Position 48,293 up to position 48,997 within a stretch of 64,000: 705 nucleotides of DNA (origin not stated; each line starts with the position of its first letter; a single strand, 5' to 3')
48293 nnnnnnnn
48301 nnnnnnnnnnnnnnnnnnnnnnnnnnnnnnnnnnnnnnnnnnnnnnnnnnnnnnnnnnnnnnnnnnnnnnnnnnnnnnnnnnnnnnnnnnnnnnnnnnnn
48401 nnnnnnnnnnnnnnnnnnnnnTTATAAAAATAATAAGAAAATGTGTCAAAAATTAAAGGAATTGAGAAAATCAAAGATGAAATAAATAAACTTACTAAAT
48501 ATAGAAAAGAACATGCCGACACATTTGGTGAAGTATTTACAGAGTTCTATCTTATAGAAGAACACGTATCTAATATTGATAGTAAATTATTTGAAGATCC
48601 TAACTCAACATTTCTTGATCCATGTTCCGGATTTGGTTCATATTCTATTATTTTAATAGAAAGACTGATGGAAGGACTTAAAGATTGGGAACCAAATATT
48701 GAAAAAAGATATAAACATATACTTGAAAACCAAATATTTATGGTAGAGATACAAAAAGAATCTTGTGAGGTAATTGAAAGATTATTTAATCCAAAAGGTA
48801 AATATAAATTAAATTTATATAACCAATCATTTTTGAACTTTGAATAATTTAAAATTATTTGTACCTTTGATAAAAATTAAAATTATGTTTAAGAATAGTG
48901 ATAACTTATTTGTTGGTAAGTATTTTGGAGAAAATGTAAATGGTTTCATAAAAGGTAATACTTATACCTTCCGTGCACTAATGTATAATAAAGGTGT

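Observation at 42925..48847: Divergently arranged methyltransferase-helicase-methyltransferase cluster with a truncated third MTase copy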

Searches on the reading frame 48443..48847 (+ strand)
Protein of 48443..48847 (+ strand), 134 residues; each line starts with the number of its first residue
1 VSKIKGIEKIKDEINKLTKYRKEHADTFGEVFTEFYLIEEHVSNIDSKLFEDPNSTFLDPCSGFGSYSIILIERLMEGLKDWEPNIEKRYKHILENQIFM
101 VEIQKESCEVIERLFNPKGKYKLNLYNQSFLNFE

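Call 3: search_protein_families(library=pfam, proteins=[window:48443-48847:+], max_evalue=0.1)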
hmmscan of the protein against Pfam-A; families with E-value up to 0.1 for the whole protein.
window:48443-48847:+ (134 aa): 0 families

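Call 4: search_protein_families(library=phrogs, proteins=[window:48443-48847:+], max_evalue=0.01)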
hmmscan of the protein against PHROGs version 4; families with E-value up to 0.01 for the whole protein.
window:48443-48847:+ (134 aa): 1 family
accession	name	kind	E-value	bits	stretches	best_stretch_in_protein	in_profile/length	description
phrog_4376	-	unknown function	7e-12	46.6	1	21-107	17-94/134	-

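Call 10: search_dna_similar(query=window:48443-48847:+, collection=phages, mode=protein, max_rows=25, max_evalue=0.001)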
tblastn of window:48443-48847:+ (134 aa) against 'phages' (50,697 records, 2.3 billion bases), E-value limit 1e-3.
Records with a match: 40; places in all: 43; records where one place covers at least 80% of the query: 0.
Best place of each record, by identity: <60% 40.
By first word of the organism name: Synechococcus 32; Prochlorococcus 4; uncultured 1; phage 1; Bacteriophage 1; Marine 1.
By host as written in the record: - 31; Synechococcus sp. 3; Prochlorococcus sp. NATL1A 2; Synechococcus sp. WH7803 2; Synechococcus sp. WH 7803 1; Prochlorococcus marinus NATL2A 1.
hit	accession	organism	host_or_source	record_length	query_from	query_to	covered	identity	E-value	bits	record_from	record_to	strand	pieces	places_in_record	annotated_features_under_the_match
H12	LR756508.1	uncultured phage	metagenomic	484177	22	125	78%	34.6%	5e-15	76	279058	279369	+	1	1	record has no annotation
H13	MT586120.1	Synechococcus phage S-CAM7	Synechococcus sp. WH 7803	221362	22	117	72%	33.0%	3e-6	50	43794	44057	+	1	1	hypothetical protein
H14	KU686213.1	Synechococcus phage S-CAM7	Synechococcus sp.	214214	23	117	71%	33.3%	1e-6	52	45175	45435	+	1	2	hypothetical protein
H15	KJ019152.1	Synechococcus phage ACG-2014f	-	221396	29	111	62%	37.9%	2e-7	54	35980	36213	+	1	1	hypothetical protein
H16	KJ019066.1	Synechococcus phage ACG-2014f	-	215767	29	107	59%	39.2%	1e-7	54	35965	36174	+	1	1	hypothetical protein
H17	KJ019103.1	Synechococcus phage ACG-2014f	-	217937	29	107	59%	39.2%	1e-7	54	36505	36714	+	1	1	hypothetical protein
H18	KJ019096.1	Synechococcus phage ACG-2014f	-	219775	29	107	59%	39.2%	1e-7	54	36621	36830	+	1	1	hypothetical protein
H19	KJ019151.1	Synechococcus phage ACG-2014f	-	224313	29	107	59%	39.2%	1e-7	54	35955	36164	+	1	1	hypothetical protein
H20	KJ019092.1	Synechococcus phage ACG-2014f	-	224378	29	107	59%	39.2%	1e-7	54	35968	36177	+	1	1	hypothetical protein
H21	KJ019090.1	Synechococcus phage ACG-2014f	-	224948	29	107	59%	39.2%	1e-7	54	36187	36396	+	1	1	hypothetical protein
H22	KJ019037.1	Synechococcus phage ACG-2014f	-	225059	29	107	59%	39.2%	1e-7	54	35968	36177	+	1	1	hypothetical protein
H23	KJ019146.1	Synechococcus phage ACG-2014f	-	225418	29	107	59%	39.2%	1e-7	54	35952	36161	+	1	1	hypothetical protein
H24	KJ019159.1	Synechococcus phage ACG-2014f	-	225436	29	107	59%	39.2%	1e-7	54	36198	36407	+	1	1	hypothetical protein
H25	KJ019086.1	Synechococcus phage ACG-2014f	-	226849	29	107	59%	39.2%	1e-7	54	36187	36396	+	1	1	hypothetical protein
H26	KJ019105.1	Synechococcus phage ACG-2014f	-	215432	29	107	59%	38.0%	2e-7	54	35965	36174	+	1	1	hypothetical protein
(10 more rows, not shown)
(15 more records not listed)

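Call 12: get_annotated_region(hit=H12, flank=8000)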
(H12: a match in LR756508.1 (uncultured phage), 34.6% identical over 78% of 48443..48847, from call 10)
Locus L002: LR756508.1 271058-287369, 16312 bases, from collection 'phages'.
description: uncultured phage genome assembly, chromosome: 1.
organism: uncultured phage (NCBI taxid 278008)
taxonomy: Viruses; environmental samples
host: -; source: metagenomic; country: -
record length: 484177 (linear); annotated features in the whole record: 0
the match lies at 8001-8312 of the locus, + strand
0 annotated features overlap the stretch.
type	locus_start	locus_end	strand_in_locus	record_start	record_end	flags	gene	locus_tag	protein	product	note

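Call 19: find_homologous_proteins(query=window:48443-48847:+, max_evalue=0.001)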
Query window:48443-48847:+ (134 aa): 60 proteins with E <= 0.001 among 99 candidates.
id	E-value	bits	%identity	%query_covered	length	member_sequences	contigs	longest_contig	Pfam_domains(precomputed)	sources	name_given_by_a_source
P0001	6.9e-83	293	99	100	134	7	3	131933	-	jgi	-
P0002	3.6e-73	261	88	97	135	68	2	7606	-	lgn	-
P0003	3.1e-72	258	87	99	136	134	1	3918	-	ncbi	-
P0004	2.2e-71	256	84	100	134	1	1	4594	-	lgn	-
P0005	1.5e-70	253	83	99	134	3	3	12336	-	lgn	-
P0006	3.7e-70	252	86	97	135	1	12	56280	-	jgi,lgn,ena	jgi:hypothetical protein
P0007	5.5e-70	251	83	98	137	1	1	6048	-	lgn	-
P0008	8.1e-70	251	82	100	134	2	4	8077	-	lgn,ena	-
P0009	8.7e-70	250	82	100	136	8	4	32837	-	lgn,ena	-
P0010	8.8e-70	250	83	98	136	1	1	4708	-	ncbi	-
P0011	1.0e-69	250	82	97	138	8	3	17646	-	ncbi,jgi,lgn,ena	ncbi:MAG: hypothetical protein WDA02_07570 [Saccharofermentanales bacterium]|jgi:hypothetical protei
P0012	1.4e-69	250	83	100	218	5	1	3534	-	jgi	-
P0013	3.2e-69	249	83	99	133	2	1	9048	-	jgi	-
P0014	3.4e-69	249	85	87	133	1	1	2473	-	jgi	jgi:hypothetical protein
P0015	5.0e-68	245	81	97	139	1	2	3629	-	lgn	-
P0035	9.6e-52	192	64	100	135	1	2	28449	-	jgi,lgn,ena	jgi:hypothetical protein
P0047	4.0e-29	119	49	91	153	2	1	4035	-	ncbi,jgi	jgi:hypothetical protein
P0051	1.1e-26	111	46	94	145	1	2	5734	-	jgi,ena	-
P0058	1.9e-15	75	41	73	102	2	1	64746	-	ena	-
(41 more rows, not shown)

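Call 21: find_encoding_contigs(protein=P0001, flank=10000, max_places=3)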
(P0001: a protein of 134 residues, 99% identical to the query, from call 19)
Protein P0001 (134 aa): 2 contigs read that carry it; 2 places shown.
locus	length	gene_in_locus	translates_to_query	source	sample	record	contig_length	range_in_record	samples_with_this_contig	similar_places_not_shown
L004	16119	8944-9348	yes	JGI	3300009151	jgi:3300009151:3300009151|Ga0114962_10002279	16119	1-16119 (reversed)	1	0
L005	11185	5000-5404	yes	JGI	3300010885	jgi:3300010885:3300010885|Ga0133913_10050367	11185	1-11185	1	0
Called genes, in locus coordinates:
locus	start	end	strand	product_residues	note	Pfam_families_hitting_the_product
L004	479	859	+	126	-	-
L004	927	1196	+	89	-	-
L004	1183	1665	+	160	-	-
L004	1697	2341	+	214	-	PF11539:DUF3228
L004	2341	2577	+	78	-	-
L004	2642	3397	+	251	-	-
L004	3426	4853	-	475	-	-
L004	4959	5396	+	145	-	-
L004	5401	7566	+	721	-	PF04851:ResIII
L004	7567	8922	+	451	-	PF02384:N6_Mtase (weak), PF01170:UPF0020 (weak), PF07669:Eco57I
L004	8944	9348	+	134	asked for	-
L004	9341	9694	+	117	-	-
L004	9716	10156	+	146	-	-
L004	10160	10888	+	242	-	-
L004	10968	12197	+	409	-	-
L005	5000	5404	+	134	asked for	-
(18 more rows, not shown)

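Call 22: find_encoding_contigs(protein=P0035, flank=8000, max_places=2)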
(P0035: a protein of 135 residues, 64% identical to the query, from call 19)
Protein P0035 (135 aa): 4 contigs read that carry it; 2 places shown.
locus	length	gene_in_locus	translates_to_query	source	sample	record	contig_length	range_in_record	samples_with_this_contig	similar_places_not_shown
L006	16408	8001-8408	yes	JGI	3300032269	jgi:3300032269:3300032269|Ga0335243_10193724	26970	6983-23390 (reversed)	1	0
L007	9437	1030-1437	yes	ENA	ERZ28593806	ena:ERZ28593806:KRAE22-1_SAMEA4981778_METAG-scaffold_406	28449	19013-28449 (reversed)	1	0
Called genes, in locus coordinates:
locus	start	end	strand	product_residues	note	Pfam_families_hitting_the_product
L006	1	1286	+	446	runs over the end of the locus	-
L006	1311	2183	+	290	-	-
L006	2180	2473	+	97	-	-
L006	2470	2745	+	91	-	-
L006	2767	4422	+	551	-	-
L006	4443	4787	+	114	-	-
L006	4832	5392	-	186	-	PF07463:NUMOD4, PF13392:HNH_3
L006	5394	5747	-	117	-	-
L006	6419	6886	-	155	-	PF08291:Peptidase_M15_3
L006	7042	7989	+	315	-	PF07669:Eco57I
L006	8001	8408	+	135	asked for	-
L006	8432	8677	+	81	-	-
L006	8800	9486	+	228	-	-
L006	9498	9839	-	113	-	-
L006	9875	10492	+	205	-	-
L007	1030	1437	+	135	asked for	-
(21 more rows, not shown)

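Call 23: find_encoding_contigs(protein=P0058, flank=8000, max_places=2)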
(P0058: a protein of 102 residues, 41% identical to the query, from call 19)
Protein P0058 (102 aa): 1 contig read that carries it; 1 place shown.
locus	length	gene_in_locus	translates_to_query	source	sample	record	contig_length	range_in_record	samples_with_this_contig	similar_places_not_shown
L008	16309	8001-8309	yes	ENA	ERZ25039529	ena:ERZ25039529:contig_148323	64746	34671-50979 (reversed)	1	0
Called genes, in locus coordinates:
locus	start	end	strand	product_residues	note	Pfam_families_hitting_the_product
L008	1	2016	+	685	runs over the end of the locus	-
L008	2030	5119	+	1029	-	-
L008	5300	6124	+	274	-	-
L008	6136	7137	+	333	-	-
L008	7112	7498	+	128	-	-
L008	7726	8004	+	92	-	-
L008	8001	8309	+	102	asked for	-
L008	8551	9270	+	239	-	-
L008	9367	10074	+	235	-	-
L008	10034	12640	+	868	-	-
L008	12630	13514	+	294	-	-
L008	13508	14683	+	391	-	-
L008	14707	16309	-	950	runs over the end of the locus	-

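Call 24: find_encoding_contigs(protein=P0051, flank=8000, max_places=2)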
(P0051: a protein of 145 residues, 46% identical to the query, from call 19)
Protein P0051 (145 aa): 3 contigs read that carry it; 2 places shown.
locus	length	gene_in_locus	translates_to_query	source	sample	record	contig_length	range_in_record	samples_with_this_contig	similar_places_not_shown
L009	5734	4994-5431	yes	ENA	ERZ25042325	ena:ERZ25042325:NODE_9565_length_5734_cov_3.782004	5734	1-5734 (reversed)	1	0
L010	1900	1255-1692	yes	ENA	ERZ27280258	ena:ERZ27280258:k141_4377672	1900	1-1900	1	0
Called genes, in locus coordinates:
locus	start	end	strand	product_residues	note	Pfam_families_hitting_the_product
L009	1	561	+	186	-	PF02146:SIR2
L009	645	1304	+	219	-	-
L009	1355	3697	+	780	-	-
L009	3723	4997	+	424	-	-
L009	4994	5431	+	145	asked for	-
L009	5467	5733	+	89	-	?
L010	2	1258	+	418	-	?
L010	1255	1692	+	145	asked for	-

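Call 25: find_encoding_contigs(protein=P0047, flank=8000, max_places=2)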
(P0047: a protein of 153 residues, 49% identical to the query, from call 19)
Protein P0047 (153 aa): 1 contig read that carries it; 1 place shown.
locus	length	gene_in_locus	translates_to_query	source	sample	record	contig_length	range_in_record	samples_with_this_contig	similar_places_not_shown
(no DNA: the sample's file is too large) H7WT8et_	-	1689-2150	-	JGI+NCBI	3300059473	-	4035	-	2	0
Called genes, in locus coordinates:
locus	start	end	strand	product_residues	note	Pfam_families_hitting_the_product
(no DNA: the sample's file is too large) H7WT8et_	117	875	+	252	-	PF07669:Eco57I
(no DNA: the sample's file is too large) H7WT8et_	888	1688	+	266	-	-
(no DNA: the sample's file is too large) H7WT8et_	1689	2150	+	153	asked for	-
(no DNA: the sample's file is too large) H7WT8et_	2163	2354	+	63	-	-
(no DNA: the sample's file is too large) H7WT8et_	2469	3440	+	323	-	PF01555:N6_N4_Mtase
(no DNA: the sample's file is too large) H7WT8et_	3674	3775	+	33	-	-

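Call 31: find_related_loci(query=A1, collection=viral_contigs, flank=6000)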
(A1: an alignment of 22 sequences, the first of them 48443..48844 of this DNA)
Query A1 (134 aa) in viral_contigs; peptide patterns used: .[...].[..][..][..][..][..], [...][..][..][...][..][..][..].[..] (x = any residue, [..] = any of these).
599 stretches matched a pattern (row limit reached: there are more); 337 encode a relative of the query (tblastn E <= 1e-3); the best 80 are kept; 79 distinct loci.
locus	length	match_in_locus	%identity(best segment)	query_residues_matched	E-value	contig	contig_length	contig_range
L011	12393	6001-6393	86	4-134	2e-75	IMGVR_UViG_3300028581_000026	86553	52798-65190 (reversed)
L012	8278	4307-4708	81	1-134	3e-73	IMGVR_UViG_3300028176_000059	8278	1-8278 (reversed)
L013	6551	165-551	82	5-133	5e-71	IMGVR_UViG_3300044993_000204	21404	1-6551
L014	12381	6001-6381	84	7-133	6e-71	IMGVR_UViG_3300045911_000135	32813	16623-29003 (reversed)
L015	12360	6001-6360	46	7-126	1e-33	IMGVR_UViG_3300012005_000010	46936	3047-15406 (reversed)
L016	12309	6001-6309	50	30-132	6e-34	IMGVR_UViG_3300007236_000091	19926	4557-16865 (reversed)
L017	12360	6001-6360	43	7-126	3e-31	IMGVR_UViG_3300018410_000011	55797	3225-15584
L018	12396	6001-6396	42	3-131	8e-29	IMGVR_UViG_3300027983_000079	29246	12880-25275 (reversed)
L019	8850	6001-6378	40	5-131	5e-27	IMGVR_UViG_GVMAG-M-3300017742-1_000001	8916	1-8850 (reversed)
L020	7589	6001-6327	46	29-134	7e-27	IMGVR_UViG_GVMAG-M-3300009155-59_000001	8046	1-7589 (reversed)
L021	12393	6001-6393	37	1-131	9e-27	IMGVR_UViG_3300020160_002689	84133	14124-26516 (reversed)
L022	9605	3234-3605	42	15-132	2e-26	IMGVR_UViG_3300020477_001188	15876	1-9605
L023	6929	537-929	40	4-131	2e-26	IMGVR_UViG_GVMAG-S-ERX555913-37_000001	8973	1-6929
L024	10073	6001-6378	38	5-131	5e-26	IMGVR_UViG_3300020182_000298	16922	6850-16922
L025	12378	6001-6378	38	5-131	5e-26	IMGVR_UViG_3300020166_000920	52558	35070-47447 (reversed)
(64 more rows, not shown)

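Call 54: search_protein_families(library=ncbifam, proteins=[window:48443-48847:+], max_evalue=0.01)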
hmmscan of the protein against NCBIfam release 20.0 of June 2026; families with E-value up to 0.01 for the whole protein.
window:48443-48847:+ (134 aa): 1 family
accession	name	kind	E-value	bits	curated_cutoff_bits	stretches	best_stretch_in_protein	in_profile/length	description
TIGR02987.1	met_A_Alw26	exception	7.7e-05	21.6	353.5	1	36-129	11-97/523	Alw26I/Eco31I/Esp3I family type II restriction adenine-specific DNA-methyltransferase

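Call 55: search_protein_families(library=padloc, proteins=[window:48443-48847:+], max_evalue=0.01)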
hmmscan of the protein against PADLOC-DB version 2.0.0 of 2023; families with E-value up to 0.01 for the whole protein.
window:48443-48847:+ (134 aa): 1 family
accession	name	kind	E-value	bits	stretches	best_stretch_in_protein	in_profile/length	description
PDLC04134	mad2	-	2.3e-05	21.4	1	2-133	239-351/492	mads_2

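Call 60: find_related_loci(query=A3, collection=metagenome_contigs, flank=5000)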
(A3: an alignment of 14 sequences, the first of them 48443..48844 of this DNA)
Query A3 (134 aa) in metagenome_contigs; peptide patterns used: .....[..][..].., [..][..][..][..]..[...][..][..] (x = any residue, [..] = any of these).
599 stretches matched a pattern (row limit reached: there are more); 433 encode a relative of the query (tblastn E <= 1e-3); the best 80 are kept; 80 distinct loci.
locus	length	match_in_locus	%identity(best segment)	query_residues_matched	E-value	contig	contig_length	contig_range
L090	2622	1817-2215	87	1-133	6e-79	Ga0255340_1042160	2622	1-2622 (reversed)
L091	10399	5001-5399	88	1-133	5e-78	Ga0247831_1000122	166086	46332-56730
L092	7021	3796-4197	85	1-134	9e-77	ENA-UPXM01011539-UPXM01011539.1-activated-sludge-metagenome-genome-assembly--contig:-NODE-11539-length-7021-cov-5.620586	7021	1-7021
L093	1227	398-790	87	4-134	2e-81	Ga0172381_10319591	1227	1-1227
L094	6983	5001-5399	86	1-133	2e-76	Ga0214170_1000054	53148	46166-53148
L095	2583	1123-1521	86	1-133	2e-77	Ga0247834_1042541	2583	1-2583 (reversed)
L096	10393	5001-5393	86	4-134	1e-75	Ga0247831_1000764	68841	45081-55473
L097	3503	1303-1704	85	1-134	5e-76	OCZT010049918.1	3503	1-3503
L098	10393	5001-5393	86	4-134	1e-75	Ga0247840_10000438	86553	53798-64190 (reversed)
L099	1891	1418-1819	84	1-134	2e-77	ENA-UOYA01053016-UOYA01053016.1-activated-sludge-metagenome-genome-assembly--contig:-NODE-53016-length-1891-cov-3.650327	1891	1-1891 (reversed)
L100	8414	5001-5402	84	1-134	9e-75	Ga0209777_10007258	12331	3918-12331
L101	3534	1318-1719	83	1-134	3e-74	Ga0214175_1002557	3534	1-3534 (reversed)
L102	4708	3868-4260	83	4-134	2e-73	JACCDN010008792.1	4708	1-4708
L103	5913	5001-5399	83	1-133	2e-73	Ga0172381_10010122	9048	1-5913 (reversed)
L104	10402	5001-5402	81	1-134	2e-73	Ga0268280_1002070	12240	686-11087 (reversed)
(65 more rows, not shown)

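Call 71: predict_structure(alignment_id=A4)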
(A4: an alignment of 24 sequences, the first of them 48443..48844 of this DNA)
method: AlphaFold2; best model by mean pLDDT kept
length: 134 residues; sequences in the alignment: 24
mean_pLDDT: 86.4   pTM: 0.82
mean pLDDT of the five models: 86.4, 86.0, 85.4, 85.3, 85.0
residues with pLDDT >= 90: 76; 70-90: 38; 50-70: 17; < 50: 3
segments of 3 or more residues with pLDDT < 50: 1-3
pLDDT, mean of each block of 10 residues (from residue 1): 67 86 68 86 96 95 86 97 96 96 87 91 85 55
secondary structure, 60 per line:
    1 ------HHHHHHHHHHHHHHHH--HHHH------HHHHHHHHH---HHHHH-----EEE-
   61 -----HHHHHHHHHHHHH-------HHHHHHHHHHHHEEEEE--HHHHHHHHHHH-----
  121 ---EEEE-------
elements in order: H7-22 H25-28 H35-43 H47-51 E57-59 H66-78 H86-97 E98-102 H105-115 E124-127
